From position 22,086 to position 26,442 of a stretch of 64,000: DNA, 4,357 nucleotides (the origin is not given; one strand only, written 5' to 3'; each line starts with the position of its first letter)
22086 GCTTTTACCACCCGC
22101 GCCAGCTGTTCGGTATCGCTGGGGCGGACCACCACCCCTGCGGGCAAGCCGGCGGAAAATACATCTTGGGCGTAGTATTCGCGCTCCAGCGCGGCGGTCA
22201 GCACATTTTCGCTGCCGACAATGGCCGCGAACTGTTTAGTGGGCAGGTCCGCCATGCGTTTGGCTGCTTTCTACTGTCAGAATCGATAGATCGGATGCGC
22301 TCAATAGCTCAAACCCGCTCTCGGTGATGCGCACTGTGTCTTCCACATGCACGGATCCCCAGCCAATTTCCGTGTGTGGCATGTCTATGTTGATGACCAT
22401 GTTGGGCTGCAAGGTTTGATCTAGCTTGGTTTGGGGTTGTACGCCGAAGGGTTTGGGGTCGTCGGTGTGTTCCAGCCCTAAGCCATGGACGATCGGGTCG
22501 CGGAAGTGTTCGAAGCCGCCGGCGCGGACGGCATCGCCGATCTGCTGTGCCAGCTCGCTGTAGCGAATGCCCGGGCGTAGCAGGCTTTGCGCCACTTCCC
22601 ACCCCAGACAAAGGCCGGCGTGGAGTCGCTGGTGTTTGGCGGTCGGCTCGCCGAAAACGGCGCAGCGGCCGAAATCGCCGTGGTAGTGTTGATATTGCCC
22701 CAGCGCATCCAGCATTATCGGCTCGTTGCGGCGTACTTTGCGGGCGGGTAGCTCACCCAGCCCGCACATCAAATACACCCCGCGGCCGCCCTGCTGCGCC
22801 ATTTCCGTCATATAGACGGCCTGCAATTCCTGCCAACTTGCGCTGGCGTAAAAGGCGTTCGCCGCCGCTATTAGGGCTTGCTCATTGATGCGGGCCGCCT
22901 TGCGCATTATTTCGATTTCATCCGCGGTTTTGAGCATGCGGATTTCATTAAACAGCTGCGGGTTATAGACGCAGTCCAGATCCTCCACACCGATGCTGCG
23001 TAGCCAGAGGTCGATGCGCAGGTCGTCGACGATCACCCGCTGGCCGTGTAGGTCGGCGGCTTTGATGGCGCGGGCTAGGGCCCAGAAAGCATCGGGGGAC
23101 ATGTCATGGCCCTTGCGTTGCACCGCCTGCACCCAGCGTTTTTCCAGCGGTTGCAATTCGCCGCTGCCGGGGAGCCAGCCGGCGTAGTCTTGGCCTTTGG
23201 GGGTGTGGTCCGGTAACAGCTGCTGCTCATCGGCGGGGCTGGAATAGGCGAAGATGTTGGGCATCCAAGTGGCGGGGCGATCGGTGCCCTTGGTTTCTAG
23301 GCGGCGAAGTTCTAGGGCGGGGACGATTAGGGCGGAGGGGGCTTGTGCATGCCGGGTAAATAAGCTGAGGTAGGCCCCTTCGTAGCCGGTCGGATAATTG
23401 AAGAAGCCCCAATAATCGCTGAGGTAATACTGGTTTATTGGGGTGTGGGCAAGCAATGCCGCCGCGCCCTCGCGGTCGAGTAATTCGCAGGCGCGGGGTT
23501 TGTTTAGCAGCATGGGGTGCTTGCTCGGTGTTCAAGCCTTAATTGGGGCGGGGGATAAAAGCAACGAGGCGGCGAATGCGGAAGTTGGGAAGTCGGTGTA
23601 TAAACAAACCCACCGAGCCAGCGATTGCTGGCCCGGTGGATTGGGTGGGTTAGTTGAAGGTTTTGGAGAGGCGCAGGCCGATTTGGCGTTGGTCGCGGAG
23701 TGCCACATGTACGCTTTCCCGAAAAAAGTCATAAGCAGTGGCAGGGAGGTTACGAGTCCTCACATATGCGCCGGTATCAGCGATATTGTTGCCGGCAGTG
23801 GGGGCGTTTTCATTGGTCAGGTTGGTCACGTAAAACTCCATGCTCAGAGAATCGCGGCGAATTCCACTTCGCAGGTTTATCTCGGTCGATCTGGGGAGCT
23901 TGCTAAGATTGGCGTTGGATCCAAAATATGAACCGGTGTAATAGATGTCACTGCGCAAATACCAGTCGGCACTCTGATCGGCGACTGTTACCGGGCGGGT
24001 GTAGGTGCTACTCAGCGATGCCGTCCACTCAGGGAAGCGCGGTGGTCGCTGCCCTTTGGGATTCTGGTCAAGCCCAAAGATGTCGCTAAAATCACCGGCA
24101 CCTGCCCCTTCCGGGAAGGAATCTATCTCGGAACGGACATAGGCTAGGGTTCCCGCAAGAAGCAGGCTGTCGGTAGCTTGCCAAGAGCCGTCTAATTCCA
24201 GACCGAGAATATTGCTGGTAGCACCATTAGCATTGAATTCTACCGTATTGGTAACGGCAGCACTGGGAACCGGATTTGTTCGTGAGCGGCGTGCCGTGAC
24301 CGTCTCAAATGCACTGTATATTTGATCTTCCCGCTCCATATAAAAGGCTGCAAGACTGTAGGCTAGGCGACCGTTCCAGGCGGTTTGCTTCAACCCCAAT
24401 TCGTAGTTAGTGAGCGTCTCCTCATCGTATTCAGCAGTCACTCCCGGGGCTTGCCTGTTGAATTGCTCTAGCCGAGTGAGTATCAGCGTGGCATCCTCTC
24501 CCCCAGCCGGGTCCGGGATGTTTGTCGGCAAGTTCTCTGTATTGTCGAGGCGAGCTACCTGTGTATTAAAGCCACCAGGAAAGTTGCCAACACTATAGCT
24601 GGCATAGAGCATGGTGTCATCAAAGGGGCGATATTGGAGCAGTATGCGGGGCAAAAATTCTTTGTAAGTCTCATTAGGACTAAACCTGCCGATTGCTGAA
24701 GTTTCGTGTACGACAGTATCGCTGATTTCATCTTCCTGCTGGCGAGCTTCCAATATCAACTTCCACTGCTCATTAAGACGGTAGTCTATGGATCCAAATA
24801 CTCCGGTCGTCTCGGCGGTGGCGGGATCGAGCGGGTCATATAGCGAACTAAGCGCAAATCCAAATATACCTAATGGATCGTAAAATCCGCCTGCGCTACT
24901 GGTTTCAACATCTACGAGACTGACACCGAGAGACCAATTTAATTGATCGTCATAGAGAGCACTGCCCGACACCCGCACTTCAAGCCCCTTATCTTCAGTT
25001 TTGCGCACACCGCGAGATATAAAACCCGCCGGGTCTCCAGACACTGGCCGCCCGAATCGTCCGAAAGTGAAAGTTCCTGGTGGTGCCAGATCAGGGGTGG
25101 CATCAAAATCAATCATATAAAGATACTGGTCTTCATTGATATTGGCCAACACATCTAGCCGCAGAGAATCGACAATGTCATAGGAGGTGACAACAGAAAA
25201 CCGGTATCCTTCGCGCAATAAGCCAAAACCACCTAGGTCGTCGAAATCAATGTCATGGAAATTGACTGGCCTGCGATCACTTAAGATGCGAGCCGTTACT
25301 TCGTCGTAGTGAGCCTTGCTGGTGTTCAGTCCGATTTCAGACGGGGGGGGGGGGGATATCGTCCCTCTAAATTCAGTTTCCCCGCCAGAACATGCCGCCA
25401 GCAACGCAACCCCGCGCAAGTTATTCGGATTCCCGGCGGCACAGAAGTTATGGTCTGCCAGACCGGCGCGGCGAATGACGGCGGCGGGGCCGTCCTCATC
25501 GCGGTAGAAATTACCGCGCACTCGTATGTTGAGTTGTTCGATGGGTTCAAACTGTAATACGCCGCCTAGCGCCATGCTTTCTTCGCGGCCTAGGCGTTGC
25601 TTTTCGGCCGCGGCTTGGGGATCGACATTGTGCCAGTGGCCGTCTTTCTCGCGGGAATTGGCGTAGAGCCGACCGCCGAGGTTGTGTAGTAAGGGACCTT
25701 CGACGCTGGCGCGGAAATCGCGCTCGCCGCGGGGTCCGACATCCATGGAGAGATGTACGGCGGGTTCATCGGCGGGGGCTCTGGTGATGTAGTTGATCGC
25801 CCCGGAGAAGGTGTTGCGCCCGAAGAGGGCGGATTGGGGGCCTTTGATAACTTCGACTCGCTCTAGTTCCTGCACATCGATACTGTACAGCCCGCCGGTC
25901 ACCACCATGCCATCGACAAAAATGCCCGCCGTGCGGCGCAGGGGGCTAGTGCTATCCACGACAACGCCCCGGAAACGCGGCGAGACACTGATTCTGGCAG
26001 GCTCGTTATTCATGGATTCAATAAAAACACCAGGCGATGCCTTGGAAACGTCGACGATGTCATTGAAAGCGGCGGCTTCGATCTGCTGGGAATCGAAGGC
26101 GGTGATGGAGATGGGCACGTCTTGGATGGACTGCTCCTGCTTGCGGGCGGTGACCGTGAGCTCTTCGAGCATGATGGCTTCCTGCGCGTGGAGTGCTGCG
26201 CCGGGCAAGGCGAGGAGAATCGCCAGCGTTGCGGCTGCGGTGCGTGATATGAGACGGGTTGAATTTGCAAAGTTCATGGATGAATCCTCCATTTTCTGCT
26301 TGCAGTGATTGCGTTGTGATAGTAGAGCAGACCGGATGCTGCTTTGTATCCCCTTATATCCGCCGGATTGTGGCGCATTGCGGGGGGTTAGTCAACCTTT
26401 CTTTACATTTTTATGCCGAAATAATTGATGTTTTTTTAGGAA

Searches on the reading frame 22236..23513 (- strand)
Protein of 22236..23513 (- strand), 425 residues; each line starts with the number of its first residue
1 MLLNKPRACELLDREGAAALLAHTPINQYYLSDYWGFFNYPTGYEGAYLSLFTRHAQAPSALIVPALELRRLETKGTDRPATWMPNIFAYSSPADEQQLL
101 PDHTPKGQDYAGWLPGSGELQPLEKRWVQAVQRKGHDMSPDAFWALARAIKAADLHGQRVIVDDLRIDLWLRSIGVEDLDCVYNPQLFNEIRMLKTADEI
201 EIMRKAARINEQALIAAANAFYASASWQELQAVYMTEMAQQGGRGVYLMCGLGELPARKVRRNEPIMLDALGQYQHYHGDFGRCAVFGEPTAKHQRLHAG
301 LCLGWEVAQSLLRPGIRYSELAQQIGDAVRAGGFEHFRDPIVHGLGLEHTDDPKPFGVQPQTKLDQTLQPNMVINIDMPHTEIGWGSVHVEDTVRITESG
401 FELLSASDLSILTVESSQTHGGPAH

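Call 15: find_encoding_contigs(protein=window:22236-23513:-, flank=10000, max_places=10)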
Protein window:22236-23513:- (425 aa): 6 contigs read that carry it; 4 places shown.
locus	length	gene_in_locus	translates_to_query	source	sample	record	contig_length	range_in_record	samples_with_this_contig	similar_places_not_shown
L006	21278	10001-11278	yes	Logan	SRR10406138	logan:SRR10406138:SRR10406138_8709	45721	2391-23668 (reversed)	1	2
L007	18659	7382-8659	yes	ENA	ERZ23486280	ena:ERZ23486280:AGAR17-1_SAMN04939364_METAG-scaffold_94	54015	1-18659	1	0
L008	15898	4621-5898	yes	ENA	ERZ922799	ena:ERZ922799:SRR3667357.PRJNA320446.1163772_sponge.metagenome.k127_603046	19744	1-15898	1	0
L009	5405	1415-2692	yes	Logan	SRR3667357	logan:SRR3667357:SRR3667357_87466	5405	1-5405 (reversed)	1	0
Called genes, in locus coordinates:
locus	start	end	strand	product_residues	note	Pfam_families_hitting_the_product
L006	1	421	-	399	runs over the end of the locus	PF00070:Pyr_redox (faint), PF01266:DAO (weak), PF01494:FAD_binding_3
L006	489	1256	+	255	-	PF17645:Amdase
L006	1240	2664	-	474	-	PF00474:SSF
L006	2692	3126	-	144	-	PF00034:Cytochrom_C (weak)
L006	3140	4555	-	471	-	PF07992:Pyr_redox_2 (faint), PF00070:Pyr_redox (faint), PF01593:Amino_oxidase, PF13450:NAD_binding_8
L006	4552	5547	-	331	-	PF06206:CpeT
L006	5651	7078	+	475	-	PF00171:Aldedh, PF05893:LuxC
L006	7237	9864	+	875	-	PF07715:Plug, PF00593:TonB_dep_Rec_b-barrel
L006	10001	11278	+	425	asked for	PF00557:Peptidase_M24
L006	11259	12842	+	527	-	PF01565:FAD_binding_4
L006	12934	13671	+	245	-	PF00561:Abhydrolase_1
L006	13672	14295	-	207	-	PF00903:Glyoxalase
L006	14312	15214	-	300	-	PF08894:DUF1838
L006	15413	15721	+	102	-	PF07045:DUF1330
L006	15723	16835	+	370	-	PF00795:CN_hydrolase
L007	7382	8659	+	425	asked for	PF00557:Peptidase_M24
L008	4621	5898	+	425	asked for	PF00557:Peptidase_M24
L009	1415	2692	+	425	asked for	PF00557:Peptidase_M24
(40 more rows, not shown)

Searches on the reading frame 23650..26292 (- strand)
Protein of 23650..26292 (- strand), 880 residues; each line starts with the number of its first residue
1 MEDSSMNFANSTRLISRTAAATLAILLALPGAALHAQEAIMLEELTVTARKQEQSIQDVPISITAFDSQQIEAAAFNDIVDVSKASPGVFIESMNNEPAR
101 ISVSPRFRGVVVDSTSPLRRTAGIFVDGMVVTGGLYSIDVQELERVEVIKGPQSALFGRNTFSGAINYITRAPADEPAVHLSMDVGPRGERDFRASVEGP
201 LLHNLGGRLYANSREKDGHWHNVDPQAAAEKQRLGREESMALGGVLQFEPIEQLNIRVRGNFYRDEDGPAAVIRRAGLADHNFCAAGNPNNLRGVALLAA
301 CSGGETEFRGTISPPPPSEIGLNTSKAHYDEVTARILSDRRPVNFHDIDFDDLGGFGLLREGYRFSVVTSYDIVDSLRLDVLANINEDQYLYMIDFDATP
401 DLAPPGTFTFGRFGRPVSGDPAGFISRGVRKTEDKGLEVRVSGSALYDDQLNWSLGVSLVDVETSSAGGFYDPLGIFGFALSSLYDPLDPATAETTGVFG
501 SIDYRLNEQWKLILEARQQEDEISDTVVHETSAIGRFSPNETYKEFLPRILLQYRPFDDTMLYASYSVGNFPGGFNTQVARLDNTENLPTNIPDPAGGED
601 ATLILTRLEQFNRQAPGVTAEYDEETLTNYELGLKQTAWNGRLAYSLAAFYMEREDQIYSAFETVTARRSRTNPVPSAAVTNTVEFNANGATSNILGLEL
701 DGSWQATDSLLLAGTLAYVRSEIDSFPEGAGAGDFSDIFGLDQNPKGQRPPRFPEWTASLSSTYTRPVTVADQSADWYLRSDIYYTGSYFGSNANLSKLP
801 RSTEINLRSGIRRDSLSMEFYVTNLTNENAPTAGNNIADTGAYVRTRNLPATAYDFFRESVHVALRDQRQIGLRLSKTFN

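Call 8: search_protein_families(library=pfam, proteins=[window:23650-26292:-])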
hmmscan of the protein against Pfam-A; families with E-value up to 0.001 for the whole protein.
window:23650-26292:- (880 aa): 2 families
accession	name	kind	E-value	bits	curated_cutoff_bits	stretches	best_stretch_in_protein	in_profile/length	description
PF00593.30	TonB_dep_Rec_b-barrel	-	6.4e-31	109.1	27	1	354-825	19-436/436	TonB dependent receptor-like, beta-barrel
PF07715.20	Plug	-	1.6e-16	61.1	23.9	1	56-165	2-107/107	TonB-dependent Receptor Plug Domain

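Call 28: find_homologous_proteins(query=window:23650-26292:-)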
Query window:23650-26292:- (880 aa): 1113 proteins with E <= 0.001 among 8000 candidates; the best 120 are listed.
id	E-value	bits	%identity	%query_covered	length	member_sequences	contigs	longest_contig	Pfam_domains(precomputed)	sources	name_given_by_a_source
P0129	0.0e+0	1972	100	99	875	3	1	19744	PF07715.21,PF00593.31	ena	-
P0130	2.3e-259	881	52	95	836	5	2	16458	PF07715.21,PF00593.31,PF14905.13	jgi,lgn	-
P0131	4.5e-256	870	51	98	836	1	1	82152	PF07715.21,PF00593.31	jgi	-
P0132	1.2e-255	869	50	99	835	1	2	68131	PF07715.21,PF00593.31,PF14905.13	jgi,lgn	-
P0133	3.1e-255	868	50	99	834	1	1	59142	PF07715.21,PF00593.31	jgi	-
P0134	1.7e-254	865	50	99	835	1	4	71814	PF07715.21,PF00593.31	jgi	-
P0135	3.4e-253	861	50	99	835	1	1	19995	PF07715.21,PF00593.31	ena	-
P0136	1.8e-234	799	48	97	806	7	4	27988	PF07715.21,PF00593.31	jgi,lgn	-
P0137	3.8e-234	798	49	99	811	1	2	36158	PF07715.21,PF00593.31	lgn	-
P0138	7.5e-232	790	47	99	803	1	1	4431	PF07715.21,PF00593.31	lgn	-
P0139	3.6e-226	771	48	97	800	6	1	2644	PF07715.21,PF00593.31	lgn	-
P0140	9.1e-226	770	47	98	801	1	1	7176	PF07715.21,PF00593.31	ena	-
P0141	3.3e-225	768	47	98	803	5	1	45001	PF07715.21,PF00593.31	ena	-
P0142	8.0e-224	764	48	96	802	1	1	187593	PF07715.21,PF00593.31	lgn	-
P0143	1.2e-222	760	48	98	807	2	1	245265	PF07715.21,PF00593.31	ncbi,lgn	ncbi:MAG: TonB-dependent receptor [Pseudomonadota bacterium]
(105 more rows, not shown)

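Call 46: search_protein_families(library=ncbifam, proteins=[P0122, window:23650-26292:-])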
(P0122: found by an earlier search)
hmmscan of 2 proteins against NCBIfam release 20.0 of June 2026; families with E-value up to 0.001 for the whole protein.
P0122 (848 aa): 20 families
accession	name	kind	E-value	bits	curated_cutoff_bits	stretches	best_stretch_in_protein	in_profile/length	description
TIGR01783.1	TonB-siderophor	subfamily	6.7e-35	120.8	223.5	2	587-848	403-649/649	TonB-dependent siderophore receptor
TIGR01779.1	TonB-B12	equivalog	1.3e-17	63.6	599.7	1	9-216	6-201/614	TonB-dependent vitamin B12 receptor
NF010010.0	PRK13483.1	equivalog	7.7e-17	60.5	927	2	15-219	13-221/660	ligand-gated channel protein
NF010651.0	PRK14050.1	equivalog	1.7e-16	59.5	884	2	36-343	63-346/730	TonB-dependent siderophore receptor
TIGR01785.1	TonB-hemin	subfamily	2.1e-15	56.3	316.85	2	35-167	1-129/677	TonB-dependent heme/hemoglobin receptor family protein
TIGR01786.1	TonB-hemlactrns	subfamily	1.3e-13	50.3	323.75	1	499-826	388-700/719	TonB-dependent hemoglobin/transferrin/lactoferrin family receptor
NF010650.0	PRK14049.1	equivalog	2.2e-13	49.3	904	2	131-215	152-236/729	ferrioxamine B receptor precursor protein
NF007465.0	PRK10044.1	equivalog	4.2e-13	48.4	803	2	42-526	69-466/726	ferrichrome porin FhuA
NF010038.0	PRK13513.1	equivalog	1.7e-10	40.1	942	1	29-200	29-204/659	ligand-gated channel protein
NF053590.1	TonB_dep_TOL0244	equivalog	6.6e-10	38.2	645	1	624-734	402-509/604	TOL_0244 family TonB-dependent receptor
NF007926.1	PRK10641.1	equivalog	3e-09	36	836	1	34-215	26-198/617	TonB-dependent vitamin B12 receptor BtuB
NF047944.1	FoxamRcptFoxA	equivalog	5.6e-09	34.8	1300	0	635-810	497-669/697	ferrioxamine B receptor FoxA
NF007478.2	PRK10064.1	equivalog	1.6e-08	33.3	745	1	1-200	1-197/663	catecholate siderophore receptor CirA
NF041535.1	TonB_rec_PqqU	equivalog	6.2e-08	31.4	1200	1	599-809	429-640/676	TonB-dependent receptor PqqU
NF010011.0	PRK13484.1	equivalog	2.5e-07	29.3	1197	1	33-200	28-199/682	IreA family TonB-dependent siderophore receptor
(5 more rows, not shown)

window:23650-26292:- (880 aa): 26 families (the best 25 are shown)
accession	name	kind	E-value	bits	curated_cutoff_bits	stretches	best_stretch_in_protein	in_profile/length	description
TIGR01783.1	TonB-siderophor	subfamily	2.9e-32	112.1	223.5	2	58-227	1-166/649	TonB-dependent siderophore receptor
NF010010.0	PRK13483.1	equivalog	2.7e-21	75.2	927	1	20-181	11-173/660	ligand-gated channel protein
TIGR01785.1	TonB-hemin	subfamily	3.1e-21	75.5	316.85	1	42-175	1-133/677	TonB-dependent heme/hemoglobin receptor family protein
NF010038.0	PRK13513.1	equivalog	1.5e-17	63.5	942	1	21-184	13-178/659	ligand-gated channel protein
TIGR01779.1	TonB-B12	equivalog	3.6e-16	58.8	599.7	1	21-258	8-242/614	TonB-dependent vitamin B12 receptor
TIGR01786.1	TonB-hemlactrns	subfamily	1e-14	53.9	323.75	1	44-175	2-138/719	TonB-dependent hemoglobin/transferrin/lactoferrin family receptor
NF053590.1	TonB_dep_TOL0244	equivalog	1.3e-14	53.8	645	1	46-222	14-190/604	TOL_0244 family TonB-dependent receptor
NF010011.0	PRK13484.1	equivalog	1.5e-12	46.6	1197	1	40-176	28-164/682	IreA family TonB-dependent siderophore receptor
NF007478.2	PRK10064.1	equivalog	2e-12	46.2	745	1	17-198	9-185/663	catecholate siderophore receptor CirA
NF010651.0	PRK14050.1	equivalog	7.1e-12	44.2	884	1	46-185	66-200/730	TonB-dependent siderophore receptor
NF050067.1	TonBEntbctnRecCfrA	equivalog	6.1e-11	41.3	1200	1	26-184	10-171/698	TonB-dependent ferric enterobactin receptor CfrA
NF007926.1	PRK10641.1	equivalog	6.9e-10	38.1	836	1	38-222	23-203/617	TonB-dependent vitamin B12 receptor BtuB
NF047944.1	FoxamRcptFoxA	equivalog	2.9e-09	35.8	1300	1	24-224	12-218/697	ferrioxamine B receptor FoxA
NF007349.0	PRK09840.1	equivalog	5.1e-09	34.7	686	1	47-189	59-193/760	catecholate siderophore receptor Fiu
NF007465.0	PRK10044.1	equivalog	5.4e-09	34.8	803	1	46-185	66-201/726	ferrichrome porin FhuA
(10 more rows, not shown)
